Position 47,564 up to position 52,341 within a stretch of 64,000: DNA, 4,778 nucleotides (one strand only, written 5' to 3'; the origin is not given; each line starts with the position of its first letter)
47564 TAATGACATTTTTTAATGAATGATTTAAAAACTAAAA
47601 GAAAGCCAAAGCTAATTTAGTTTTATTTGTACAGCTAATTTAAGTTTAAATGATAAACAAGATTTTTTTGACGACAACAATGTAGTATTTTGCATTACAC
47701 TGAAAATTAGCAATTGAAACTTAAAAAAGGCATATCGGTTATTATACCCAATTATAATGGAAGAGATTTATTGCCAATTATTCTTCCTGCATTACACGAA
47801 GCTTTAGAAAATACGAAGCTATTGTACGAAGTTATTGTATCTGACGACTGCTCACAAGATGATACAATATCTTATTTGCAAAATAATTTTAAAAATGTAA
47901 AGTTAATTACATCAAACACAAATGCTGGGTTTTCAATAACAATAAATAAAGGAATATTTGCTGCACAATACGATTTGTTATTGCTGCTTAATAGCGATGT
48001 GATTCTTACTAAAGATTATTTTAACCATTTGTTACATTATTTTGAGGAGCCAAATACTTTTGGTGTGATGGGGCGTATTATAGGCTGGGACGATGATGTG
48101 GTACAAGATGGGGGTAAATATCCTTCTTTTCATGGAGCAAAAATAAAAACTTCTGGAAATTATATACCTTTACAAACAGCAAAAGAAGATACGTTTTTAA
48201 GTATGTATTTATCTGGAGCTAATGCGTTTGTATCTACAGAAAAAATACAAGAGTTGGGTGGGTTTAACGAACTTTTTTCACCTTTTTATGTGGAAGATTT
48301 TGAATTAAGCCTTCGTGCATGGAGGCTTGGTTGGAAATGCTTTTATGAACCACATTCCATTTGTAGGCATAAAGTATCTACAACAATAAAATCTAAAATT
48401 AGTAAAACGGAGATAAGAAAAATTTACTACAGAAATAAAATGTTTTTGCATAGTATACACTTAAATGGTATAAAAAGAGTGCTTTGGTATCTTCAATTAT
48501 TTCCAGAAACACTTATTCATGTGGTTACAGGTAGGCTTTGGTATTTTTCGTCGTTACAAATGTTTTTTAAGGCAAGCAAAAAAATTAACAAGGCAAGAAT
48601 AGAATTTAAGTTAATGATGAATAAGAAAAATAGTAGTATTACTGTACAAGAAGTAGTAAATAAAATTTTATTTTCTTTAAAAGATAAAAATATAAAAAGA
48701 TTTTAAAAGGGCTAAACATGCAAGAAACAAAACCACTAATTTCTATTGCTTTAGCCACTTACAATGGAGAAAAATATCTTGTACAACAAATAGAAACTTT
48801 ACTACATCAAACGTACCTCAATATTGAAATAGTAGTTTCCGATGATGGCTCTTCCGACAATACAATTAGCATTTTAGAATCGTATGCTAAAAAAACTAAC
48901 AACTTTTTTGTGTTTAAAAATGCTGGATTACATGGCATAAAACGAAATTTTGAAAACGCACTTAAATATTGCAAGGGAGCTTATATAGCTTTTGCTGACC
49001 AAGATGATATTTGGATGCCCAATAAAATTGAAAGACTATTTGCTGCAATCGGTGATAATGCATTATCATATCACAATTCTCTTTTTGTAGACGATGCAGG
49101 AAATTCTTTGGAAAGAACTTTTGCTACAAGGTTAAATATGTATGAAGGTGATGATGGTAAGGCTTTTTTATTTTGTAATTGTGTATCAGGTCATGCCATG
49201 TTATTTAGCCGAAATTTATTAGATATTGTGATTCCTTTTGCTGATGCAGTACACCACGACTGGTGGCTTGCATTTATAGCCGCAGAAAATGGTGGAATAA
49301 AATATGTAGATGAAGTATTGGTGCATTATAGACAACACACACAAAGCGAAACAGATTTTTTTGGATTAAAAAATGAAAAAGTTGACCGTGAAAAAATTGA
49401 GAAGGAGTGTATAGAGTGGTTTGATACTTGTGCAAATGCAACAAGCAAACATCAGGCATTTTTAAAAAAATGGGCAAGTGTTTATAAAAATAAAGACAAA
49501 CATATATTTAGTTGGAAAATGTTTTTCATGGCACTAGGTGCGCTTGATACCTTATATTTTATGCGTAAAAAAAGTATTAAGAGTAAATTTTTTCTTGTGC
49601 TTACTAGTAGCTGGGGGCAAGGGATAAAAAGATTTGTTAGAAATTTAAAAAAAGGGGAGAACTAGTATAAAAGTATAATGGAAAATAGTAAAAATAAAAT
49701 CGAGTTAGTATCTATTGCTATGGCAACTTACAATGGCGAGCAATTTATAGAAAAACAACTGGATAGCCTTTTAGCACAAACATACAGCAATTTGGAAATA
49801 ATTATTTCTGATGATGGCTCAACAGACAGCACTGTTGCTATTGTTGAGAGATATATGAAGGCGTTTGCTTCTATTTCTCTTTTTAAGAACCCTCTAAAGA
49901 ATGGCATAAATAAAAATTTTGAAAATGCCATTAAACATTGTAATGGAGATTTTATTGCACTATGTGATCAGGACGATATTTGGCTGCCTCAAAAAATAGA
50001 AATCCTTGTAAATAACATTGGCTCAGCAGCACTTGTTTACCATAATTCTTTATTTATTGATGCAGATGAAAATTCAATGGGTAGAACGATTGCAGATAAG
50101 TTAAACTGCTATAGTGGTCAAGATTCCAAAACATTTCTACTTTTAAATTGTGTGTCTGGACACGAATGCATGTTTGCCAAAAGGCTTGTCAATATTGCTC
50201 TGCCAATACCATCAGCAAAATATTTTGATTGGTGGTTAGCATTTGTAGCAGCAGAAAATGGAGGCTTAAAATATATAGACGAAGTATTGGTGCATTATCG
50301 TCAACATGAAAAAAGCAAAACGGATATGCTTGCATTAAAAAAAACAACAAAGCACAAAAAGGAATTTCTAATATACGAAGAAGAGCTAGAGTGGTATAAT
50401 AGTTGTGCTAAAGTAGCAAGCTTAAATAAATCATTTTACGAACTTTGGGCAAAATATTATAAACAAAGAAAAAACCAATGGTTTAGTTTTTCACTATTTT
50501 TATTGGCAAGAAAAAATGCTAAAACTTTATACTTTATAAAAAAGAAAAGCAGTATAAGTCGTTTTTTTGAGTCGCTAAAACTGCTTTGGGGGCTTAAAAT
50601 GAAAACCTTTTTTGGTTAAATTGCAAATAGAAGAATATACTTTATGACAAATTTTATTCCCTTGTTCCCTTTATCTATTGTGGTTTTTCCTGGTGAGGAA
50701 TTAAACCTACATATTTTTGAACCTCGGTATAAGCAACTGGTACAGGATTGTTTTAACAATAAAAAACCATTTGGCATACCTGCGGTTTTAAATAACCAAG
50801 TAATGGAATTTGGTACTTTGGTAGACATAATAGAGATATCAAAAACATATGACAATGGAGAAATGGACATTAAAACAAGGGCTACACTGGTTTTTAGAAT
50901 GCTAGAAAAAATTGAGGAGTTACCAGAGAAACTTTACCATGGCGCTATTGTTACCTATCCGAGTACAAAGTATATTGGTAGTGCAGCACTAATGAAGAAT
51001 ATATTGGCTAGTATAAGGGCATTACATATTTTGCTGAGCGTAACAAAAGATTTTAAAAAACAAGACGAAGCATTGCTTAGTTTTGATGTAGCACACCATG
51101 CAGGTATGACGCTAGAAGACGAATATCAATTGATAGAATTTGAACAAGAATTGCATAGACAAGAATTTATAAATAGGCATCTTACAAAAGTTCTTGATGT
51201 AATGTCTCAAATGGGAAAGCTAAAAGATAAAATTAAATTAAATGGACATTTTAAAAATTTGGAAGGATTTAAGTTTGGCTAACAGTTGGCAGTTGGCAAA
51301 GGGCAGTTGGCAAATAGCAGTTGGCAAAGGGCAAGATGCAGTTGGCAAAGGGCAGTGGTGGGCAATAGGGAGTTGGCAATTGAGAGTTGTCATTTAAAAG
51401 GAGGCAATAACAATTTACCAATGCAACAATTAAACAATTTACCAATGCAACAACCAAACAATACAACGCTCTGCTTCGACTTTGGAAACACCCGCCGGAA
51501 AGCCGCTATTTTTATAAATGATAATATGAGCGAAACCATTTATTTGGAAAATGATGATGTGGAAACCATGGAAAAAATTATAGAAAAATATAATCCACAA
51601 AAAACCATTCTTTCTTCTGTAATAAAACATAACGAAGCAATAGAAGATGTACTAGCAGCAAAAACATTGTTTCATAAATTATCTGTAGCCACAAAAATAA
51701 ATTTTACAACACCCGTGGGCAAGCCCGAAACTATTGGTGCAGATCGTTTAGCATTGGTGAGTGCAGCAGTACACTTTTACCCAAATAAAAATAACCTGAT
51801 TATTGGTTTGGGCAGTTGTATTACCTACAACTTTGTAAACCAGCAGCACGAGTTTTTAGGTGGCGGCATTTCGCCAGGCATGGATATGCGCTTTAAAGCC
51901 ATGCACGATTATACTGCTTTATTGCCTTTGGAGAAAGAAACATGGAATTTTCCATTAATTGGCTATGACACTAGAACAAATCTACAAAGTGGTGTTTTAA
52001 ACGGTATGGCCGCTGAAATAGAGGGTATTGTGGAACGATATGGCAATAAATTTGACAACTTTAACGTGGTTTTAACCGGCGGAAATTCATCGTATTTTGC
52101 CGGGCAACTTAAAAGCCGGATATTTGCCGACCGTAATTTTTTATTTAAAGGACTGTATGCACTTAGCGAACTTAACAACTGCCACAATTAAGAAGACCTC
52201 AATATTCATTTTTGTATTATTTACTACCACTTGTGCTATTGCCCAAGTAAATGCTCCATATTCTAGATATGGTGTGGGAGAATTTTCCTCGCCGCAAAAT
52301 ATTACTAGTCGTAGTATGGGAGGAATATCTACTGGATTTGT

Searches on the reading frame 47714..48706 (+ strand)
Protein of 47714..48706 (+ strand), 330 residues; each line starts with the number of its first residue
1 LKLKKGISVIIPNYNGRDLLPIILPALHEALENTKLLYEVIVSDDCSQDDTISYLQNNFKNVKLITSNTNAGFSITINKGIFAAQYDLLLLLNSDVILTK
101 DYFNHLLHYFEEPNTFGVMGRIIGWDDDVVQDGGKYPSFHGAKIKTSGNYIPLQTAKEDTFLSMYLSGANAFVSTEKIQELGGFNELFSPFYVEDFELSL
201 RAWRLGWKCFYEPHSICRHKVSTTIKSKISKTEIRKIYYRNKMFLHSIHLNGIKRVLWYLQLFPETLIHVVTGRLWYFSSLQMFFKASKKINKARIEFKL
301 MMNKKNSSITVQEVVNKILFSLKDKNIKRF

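Call 70: search_protein_families(library=pfam, proteins=[window:47714-48706:+], max_evalue=0.0001)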
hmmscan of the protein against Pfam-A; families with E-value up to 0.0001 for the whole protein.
window:47714-48706:+ (330 aa): 5 families
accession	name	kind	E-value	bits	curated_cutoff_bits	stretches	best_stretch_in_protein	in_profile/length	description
PF00535.33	Glycos_transf_2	-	1.5e-23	84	23.3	1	8-176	1-162/168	Glycosyl transferase family 2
PF13641.12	Glyco_tranf_2_3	-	2.3e-18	67.5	27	1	7-226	3-218/230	Glycosyltransferase like family 2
PF13632.12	Glyco_trans_2_3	-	8e-13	49.1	27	1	90-265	3-166/198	Glycosyl transferase family group 2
PF10111.15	Glyco_tranf_2_2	-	1.4e-06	28.4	27.3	1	8-201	1-198/276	Glycosyltransferase like family 2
PF13506.12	Glyco_transf_21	-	1.6e-06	28.2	21.7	1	77-223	22-158/174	Glycosyl transferase family 21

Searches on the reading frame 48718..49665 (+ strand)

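Call 70: search_protein_families(library=pfam, proteins=[window:48718-49665:+], max_evalue=0.0001)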
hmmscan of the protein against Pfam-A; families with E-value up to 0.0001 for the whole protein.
window:48718-49665:+ (315 aa): 3 families
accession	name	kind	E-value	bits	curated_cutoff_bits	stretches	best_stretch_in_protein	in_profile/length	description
PF00535.33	Glycos_transf_2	-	3.3e-29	102.4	23.3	1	9-165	1-161/168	Glycosyl transferase family 2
PF13641.12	Glyco_tranf_2_3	-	1.2e-08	35.7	27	1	8-111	3-111/230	Glycosyltransferase like family 2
PF10111.15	Glyco_tranf_2_2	-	3.4e-07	30.5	27.3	1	12-112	6-107/276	Glycosyltransferase like family 2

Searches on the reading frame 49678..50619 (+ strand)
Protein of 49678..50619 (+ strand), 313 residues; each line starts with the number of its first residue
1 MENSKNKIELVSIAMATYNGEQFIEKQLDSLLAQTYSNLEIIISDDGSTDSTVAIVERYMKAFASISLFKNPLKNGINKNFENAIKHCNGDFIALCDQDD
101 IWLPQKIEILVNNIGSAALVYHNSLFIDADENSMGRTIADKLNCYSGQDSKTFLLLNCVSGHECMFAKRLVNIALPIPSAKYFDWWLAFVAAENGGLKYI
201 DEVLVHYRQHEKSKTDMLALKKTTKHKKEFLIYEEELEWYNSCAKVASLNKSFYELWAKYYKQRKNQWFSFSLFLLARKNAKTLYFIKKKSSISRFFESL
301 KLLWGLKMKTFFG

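Call 70: search_protein_families(library=pfam, proteins=[window:49678-50619:+], max_evalue=0.0001)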
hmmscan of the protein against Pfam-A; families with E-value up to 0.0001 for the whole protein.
window:49678-50619:+ (313 aa): 3 families
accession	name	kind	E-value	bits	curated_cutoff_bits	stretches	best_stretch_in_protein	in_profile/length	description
PF00535.33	Glycos_transf_2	-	4.7e-31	108.4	23.3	1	12-168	1-161/168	Glycosyl transferase family 2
PF13641.12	Glyco_tranf_2_3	-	1e-10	42.5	27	1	11-112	3-109/230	Glycosyltransferase like family 2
PF10111.15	Glyco_tranf_2_2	-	4.1e-07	30.2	27.3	1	13-134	4-134/276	Glycosyltransferase like family 2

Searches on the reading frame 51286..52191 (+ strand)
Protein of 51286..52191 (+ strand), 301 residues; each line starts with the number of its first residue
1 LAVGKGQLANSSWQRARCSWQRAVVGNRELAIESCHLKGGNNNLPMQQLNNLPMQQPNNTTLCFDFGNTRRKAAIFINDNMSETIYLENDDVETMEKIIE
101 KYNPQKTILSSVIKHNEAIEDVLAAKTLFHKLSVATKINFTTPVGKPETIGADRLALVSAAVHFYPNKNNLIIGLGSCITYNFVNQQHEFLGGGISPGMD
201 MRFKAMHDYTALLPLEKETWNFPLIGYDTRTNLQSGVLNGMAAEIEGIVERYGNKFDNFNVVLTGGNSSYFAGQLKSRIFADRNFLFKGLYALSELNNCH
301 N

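Call 70: search_protein_families(library=pfam, proteins=[window:51286-52191:+], max_evalue=0.0001)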
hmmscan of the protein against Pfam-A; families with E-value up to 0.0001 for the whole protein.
window:51286-52191:+ (301 aa): 1 family
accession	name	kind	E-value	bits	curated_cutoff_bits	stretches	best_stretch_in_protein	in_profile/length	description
PF03309.20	Pan_kinase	-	1.7e-34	119.9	24.7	1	62-251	2-205/205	Type III pantothenate kinase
